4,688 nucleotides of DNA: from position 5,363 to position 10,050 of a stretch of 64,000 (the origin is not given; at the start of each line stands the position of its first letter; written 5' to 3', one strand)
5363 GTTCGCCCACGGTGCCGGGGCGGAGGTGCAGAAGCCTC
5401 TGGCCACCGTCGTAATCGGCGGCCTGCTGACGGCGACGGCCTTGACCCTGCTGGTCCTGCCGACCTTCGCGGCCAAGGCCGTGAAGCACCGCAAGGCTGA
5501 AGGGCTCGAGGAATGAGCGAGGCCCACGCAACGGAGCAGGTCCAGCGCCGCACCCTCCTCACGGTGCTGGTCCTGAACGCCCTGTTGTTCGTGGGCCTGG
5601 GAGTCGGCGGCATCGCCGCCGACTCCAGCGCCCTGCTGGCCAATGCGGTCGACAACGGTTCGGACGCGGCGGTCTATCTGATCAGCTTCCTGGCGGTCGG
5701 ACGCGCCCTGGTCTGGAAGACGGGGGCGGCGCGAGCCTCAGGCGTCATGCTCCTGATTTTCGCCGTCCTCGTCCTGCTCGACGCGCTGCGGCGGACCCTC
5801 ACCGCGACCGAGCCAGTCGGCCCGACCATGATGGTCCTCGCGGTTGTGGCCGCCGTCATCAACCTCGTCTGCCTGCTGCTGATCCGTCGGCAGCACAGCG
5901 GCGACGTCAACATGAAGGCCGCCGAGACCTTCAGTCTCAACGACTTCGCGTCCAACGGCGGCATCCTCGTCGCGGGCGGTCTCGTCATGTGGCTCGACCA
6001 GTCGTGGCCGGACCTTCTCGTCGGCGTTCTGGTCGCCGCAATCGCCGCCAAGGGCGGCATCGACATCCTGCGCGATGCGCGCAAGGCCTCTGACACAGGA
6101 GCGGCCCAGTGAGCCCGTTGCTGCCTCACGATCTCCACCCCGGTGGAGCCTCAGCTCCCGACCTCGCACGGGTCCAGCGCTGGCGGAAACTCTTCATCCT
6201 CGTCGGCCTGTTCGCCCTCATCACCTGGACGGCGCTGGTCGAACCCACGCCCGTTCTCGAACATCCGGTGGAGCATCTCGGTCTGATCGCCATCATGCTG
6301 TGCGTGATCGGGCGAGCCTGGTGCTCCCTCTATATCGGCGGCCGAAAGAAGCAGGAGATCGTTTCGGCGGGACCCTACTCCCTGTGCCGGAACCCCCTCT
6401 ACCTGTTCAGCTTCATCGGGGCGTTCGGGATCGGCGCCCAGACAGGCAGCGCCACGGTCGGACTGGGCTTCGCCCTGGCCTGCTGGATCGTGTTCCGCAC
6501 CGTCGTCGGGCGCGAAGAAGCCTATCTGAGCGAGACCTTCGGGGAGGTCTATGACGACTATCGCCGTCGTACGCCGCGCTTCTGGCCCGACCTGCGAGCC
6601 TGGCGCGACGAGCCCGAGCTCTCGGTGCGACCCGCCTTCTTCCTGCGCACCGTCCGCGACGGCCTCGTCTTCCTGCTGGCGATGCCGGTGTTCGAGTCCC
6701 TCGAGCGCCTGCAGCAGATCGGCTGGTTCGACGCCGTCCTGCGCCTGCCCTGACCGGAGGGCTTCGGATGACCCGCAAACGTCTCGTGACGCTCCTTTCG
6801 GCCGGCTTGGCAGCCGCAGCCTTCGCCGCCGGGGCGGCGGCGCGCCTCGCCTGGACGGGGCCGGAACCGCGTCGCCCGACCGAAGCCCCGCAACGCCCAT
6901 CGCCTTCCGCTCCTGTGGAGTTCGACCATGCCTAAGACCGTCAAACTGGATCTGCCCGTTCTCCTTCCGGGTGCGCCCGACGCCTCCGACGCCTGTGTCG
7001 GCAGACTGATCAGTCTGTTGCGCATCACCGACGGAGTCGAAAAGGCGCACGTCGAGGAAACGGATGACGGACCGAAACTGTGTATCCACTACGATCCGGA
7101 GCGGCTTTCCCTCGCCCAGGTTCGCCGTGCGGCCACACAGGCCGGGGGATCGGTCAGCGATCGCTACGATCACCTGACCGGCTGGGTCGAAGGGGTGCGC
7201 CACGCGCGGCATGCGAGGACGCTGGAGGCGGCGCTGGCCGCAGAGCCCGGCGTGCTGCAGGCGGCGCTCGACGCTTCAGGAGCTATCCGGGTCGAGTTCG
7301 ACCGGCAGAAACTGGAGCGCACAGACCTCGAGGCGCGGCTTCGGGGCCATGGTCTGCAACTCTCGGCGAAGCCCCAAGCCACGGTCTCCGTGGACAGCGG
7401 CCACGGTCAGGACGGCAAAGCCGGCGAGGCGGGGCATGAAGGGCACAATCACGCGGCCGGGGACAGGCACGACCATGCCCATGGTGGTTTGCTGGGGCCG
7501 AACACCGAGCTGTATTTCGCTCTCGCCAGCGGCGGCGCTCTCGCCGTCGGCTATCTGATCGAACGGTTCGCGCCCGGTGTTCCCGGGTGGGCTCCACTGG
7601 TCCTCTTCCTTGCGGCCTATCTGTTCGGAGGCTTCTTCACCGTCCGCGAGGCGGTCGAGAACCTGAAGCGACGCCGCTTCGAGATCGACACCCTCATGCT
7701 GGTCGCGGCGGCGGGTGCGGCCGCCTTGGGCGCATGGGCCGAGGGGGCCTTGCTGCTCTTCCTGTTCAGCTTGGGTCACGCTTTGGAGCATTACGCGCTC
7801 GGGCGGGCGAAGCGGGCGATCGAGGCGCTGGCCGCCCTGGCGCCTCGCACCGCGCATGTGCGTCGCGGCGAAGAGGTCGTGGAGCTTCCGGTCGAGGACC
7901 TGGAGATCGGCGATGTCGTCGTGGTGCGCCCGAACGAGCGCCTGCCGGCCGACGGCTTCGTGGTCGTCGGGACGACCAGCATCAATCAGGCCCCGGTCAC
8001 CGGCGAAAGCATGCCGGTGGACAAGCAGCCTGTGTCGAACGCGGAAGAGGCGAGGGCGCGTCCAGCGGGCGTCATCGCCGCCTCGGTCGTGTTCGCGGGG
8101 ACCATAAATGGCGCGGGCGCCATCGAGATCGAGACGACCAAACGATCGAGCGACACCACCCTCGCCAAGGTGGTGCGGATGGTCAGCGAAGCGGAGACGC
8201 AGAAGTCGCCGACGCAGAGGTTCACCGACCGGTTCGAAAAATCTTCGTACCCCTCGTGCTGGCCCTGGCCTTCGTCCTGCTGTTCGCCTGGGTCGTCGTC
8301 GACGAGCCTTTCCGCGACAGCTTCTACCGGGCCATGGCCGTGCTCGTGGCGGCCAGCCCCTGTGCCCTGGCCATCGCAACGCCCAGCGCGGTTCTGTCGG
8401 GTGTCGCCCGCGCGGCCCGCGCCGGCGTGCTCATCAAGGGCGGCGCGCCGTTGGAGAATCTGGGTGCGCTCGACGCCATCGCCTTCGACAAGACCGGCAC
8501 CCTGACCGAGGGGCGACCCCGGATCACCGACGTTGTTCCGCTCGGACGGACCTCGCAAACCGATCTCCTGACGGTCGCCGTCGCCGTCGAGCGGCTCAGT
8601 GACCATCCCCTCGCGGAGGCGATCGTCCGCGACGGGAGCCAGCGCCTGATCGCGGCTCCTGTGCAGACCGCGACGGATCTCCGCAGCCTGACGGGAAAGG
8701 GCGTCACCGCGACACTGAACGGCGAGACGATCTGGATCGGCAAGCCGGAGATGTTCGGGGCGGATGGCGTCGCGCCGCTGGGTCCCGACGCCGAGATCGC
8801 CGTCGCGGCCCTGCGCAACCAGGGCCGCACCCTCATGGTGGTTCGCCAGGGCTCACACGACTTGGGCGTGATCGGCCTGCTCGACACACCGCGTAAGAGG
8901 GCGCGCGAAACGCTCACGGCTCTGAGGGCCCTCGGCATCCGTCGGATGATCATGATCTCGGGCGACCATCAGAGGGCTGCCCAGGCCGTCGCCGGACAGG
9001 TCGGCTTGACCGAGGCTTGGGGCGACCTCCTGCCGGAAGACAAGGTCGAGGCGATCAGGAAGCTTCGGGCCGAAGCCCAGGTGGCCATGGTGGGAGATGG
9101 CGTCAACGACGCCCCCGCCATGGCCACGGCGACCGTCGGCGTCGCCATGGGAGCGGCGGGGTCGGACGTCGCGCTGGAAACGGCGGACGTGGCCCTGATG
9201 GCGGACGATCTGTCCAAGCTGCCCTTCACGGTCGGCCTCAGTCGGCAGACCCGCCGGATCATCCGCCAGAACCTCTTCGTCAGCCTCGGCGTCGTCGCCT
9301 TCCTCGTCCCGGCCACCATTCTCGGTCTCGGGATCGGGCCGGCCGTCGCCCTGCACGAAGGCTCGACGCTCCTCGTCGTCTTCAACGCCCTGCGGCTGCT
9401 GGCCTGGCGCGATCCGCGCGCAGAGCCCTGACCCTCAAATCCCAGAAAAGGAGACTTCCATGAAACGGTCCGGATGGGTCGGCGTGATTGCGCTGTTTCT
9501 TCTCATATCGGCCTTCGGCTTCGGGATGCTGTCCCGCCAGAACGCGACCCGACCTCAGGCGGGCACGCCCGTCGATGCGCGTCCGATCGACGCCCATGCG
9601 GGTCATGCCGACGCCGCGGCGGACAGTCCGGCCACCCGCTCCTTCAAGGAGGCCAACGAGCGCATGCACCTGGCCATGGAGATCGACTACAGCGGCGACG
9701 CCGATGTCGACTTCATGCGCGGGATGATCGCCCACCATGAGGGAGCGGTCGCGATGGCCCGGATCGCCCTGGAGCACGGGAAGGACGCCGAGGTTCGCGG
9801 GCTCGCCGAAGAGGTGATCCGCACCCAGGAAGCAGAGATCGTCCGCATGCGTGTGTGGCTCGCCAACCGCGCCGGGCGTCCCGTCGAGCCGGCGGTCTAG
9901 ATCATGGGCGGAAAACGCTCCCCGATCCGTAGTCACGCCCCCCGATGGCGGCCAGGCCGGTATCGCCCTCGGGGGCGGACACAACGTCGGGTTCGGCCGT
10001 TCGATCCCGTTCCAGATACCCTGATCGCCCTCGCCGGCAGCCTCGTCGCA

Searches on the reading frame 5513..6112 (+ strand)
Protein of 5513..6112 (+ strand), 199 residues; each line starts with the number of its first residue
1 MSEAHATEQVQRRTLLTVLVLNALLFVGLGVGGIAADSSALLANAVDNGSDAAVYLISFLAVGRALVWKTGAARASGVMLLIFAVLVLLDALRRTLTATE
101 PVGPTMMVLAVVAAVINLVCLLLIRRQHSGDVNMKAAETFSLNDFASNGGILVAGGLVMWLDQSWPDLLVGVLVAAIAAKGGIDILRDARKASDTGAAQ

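Call 57: search_protein_families(library=pfam, proteins=[window:5513-6112:+], max_evalue=0.001)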
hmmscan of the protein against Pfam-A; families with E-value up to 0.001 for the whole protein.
window:5513-6112:+ (199 aa): 1 family
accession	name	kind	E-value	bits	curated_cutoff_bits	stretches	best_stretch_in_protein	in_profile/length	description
PF01545.26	Cation_efflux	-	1.6e-17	64.4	26.6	1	71-190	69-194/198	Cation efflux family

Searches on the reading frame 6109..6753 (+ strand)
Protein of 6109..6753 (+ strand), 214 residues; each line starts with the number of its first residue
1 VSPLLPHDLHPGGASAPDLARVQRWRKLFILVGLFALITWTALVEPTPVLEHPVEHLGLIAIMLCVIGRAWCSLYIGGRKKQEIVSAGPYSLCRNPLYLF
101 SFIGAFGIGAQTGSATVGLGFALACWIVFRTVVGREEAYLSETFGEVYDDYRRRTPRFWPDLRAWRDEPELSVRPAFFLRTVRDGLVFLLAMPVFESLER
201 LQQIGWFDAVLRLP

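Call 57: search_protein_families(library=pfam, proteins=[window:6109-6753:+], max_evalue=0.001)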
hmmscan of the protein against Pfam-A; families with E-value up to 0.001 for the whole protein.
window:6109-6753:+ (214 aa): 2 families
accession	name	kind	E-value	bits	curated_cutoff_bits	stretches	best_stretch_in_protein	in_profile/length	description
PF04191.18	PEMT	-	3.8e-09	37.4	25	1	78-146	36-104/105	Phospholipid methyltransferase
PF04140.19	ICMT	-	6.7e-05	23.7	24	1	63-141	15-94/95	Isoprenylcysteine carboxyl methyltransferase (ICMT) family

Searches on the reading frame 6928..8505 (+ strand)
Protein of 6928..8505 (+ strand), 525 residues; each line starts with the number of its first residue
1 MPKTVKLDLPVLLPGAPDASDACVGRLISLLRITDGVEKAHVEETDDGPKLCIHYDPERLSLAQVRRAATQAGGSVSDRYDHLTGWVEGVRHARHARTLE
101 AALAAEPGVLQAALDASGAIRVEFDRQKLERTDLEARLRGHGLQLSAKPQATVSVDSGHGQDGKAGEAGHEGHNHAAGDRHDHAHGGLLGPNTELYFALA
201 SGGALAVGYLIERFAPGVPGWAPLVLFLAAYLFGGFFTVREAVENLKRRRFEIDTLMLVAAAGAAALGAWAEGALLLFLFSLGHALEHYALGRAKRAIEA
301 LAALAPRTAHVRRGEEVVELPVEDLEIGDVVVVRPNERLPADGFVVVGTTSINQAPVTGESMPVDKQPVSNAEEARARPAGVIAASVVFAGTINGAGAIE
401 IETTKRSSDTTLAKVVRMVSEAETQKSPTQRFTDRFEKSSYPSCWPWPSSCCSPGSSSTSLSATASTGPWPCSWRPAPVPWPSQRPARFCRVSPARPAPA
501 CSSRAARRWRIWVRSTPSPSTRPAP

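Call 57: search_protein_families(library=pfam, proteins=[window:6928-8505:+], max_evalue=0.001)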
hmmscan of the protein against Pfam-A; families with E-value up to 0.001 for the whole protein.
window:6928-8505:+ (525 aa): 1 family
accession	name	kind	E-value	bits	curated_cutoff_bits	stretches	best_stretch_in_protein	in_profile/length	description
PF00122.25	E1-E2_ATPase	-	2.3e-32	112.4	28.1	1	304-438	2-120/181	E1-E2 ATPase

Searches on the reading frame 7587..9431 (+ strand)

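Call 57: search_protein_families(library=pfam, proteins=[window:7587-9431:+], max_evalue=0.001)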
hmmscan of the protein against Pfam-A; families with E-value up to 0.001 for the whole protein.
window:7587-9431:+ (614 aa): 2 families
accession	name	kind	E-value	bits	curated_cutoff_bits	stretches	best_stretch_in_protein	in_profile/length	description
PF00702.32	Hydrolase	-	1.6e-34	120.5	26.4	1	296-515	2-190/191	haloacid dehalogenase-like hydrolase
PF00122.25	E1-E2_ATPase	-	5.1e-13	49.4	28.1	1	217-278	119-180/181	E1-E2 ATPase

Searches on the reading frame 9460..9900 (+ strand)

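Call 57: search_protein_families(library=pfam, proteins=[window:9460-9900:+], max_evalue=0.001)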
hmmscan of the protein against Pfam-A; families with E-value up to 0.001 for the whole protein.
window:9460-9900:+ (146 aa): 1 family
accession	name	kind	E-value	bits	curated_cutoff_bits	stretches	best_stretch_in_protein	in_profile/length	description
PF03713.19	DUF305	-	1.2e-18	68.1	27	1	80-134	97-151/151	Domain of unknown function (DUF305)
